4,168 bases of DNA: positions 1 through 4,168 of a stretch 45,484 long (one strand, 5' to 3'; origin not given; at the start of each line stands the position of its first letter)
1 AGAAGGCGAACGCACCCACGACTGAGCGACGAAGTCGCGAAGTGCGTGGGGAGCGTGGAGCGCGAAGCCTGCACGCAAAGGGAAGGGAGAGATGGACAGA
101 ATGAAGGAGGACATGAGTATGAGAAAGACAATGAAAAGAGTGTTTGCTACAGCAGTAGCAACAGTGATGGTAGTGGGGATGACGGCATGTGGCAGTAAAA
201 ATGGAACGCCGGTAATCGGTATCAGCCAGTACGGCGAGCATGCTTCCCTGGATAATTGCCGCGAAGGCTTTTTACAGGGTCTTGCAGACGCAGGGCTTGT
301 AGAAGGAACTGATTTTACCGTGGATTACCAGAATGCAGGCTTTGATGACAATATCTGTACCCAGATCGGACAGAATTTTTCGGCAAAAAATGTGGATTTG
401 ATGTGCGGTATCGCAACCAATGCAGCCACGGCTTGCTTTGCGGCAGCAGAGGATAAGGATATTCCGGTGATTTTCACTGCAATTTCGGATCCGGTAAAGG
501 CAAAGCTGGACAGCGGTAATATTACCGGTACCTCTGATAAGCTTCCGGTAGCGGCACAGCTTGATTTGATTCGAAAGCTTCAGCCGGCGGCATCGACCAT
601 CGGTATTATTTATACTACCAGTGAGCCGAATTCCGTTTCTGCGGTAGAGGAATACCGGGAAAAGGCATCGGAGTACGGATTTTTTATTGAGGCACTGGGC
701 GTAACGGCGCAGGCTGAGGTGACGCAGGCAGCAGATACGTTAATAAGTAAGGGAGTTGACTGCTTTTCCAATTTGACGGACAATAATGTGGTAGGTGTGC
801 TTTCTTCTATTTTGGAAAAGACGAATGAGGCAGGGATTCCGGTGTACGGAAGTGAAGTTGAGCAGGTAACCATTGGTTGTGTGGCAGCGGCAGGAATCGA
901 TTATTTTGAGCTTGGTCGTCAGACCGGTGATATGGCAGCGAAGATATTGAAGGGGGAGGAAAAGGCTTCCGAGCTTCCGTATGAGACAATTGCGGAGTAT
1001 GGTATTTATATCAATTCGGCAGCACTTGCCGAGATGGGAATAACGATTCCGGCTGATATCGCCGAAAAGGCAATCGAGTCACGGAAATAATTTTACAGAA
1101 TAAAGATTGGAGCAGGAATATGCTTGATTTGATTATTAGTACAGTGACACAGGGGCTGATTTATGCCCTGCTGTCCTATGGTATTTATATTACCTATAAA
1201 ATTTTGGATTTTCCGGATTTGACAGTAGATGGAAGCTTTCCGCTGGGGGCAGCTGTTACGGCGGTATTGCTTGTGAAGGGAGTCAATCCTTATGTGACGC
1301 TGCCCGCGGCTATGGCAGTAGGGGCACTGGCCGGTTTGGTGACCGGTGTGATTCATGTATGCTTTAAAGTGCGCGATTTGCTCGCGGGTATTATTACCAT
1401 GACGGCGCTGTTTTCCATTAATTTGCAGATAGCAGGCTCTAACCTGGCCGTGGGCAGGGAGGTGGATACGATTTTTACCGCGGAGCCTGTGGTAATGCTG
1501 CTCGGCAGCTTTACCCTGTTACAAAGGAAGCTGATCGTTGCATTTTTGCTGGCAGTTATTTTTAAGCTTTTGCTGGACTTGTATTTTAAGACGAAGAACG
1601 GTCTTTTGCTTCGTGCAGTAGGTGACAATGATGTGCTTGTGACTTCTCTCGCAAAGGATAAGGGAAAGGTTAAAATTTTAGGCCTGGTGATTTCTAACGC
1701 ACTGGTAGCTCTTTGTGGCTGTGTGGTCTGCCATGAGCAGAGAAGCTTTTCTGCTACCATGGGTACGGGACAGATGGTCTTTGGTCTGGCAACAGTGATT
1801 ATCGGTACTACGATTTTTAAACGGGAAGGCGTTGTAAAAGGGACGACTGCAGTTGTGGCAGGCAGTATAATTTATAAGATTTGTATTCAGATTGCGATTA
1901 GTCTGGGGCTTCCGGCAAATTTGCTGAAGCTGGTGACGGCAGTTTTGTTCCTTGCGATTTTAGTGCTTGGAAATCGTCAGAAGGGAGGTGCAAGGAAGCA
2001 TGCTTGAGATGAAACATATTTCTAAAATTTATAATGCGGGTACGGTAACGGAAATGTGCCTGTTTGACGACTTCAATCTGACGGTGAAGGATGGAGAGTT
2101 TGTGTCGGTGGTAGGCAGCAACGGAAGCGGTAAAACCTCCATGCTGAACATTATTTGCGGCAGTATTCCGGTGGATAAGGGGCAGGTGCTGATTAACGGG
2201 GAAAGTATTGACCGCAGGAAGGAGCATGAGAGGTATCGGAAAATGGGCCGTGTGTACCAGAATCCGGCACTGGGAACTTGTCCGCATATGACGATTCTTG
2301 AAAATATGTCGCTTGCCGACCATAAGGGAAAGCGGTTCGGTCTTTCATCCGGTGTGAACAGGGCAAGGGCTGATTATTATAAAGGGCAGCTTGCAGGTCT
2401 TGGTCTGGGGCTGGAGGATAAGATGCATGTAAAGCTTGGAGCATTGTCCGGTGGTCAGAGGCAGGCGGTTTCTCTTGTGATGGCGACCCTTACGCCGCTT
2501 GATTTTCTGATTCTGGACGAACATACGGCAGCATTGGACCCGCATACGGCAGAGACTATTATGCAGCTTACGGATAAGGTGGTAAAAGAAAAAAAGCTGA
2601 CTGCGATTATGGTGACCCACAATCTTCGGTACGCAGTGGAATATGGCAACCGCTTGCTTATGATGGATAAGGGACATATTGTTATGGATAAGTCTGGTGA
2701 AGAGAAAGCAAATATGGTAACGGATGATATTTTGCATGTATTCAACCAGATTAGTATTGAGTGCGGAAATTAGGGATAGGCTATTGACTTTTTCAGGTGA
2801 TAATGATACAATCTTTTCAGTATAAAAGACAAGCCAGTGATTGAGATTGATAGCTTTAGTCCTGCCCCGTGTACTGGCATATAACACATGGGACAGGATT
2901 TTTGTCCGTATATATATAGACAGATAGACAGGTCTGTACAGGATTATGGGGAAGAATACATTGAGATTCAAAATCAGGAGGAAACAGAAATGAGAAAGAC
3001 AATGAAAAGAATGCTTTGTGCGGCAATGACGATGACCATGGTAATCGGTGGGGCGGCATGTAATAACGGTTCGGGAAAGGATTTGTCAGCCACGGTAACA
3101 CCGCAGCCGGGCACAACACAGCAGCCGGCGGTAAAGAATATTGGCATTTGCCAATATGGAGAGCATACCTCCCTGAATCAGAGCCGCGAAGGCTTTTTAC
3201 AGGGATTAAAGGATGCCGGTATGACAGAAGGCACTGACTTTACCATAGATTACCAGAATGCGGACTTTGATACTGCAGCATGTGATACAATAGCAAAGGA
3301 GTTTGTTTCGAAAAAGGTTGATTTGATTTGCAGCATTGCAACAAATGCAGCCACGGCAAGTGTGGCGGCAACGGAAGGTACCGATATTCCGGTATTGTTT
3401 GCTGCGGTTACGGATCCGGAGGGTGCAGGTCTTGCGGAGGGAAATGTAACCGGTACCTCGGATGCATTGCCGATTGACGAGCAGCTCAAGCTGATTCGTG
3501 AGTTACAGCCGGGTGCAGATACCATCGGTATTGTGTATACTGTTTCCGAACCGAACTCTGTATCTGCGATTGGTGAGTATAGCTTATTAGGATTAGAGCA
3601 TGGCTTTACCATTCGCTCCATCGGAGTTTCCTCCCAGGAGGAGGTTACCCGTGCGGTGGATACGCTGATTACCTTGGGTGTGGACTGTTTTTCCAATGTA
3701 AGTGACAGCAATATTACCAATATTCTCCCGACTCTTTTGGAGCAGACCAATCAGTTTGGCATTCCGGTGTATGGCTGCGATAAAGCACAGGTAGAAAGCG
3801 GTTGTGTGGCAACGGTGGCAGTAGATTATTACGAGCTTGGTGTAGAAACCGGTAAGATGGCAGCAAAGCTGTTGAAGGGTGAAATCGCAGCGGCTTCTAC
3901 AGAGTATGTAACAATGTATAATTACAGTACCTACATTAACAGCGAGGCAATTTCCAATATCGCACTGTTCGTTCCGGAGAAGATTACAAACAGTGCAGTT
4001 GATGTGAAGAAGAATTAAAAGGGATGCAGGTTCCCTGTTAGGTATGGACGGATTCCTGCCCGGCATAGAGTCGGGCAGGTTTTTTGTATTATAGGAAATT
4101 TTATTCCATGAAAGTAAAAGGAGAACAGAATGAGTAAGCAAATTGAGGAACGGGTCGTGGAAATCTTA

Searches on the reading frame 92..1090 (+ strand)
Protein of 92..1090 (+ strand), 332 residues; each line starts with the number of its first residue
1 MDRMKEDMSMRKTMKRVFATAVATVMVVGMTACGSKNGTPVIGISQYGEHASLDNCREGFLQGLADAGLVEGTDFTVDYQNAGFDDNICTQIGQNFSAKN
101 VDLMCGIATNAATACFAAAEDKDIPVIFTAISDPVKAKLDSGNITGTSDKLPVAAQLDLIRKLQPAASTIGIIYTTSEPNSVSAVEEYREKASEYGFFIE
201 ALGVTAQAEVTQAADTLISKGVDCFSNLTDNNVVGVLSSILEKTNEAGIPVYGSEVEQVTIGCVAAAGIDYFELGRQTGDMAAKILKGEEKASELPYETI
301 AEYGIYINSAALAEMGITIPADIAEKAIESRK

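Call 6: search_protein_families(library=pfam, proteins=[window:92-1090:+], max_evalue=0.001)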
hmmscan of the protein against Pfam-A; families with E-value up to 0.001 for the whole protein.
window:92-1090:+ (332 aa): 3 families
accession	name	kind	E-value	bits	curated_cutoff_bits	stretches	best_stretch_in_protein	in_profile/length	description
PF04392.18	ABC_sub_bind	-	1.1e-63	215.7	25.9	1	42-329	2-291/293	ABC transporter substrate binding protein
PF13407.12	Peripla_BP_4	-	8.3e-11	42.4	35.1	1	184-290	16-122/258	Periplasmic binding protein domain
PF13458.12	Peripla_BP_6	-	0.00051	20.2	31.7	0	54-240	19-206/343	Periplasmic binding protein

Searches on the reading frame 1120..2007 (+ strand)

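Call 6: search_protein_families(library=pfam, proteins=[window:1120-2007:+], max_evalue=0.001)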
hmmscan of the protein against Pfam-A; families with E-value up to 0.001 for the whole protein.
window:1120-2007:+ (295 aa): 1 family
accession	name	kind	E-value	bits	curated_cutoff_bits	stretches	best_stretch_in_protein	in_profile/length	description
PF02653.21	BPD_transp_2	-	1.2e-27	97.2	26.8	1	5-281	2-269/269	Branched-chain amino acid transport system / permease component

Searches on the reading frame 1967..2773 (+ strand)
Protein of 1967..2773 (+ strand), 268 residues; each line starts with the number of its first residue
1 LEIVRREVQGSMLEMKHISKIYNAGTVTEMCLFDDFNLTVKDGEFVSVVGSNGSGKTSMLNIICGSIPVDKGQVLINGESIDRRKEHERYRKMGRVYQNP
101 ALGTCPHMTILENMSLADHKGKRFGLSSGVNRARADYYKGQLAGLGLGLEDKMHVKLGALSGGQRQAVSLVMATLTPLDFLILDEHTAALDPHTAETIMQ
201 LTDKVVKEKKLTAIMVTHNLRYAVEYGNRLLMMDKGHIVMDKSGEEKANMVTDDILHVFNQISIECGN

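Call 6: search_protein_families(library=pfam, proteins=[window:1967-2773:+], max_evalue=0.001)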
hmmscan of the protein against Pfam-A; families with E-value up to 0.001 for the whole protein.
window:1967-2773:+ (268 aa): 3 families
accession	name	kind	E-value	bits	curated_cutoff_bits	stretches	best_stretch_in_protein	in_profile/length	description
PF00005.33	ABC_tran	-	8.8e-27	94.8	25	1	34-188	2-137/137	ABC transporter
PF02463.25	SMC_N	-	1.1e-09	38.5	40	1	43-220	24-199/220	RecF/RecN/SMC N terminal domain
PF13304.12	AAA_21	-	6.7e-07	30.1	27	0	157-220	235-300/304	AAA domain, putative AbiEii toxin, Type IV TA system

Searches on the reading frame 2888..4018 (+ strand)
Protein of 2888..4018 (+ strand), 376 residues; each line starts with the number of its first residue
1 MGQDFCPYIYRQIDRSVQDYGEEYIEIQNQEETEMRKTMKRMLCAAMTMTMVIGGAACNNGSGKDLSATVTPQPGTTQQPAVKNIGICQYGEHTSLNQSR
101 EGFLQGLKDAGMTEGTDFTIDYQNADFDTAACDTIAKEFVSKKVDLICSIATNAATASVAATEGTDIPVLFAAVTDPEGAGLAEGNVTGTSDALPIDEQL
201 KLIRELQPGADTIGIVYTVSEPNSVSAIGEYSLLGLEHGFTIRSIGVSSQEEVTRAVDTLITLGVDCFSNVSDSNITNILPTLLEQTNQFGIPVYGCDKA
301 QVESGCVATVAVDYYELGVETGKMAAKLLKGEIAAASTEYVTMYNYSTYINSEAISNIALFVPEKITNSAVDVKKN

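Call 6: search_protein_families(library=pfam, proteins=[window:2888-4018:+], max_evalue=0.001)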
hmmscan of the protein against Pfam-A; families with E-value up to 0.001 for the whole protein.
window:2888-4018:+ (376 aa): 3 families
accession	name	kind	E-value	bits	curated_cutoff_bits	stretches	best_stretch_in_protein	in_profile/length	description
PF04392.18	ABC_sub_bind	-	1e-60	205.9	25.9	1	85-373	2-292/293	ABC transporter substrate binding protein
PF13407.12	Peripla_BP_4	-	8.7e-11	42.3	35.1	1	249-338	40-122/258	Periplasmic binding protein domain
PF13458.12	Peripla_BP_6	-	6.9e-05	23.1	31.7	1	96-293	18-216/343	Periplasmic binding protein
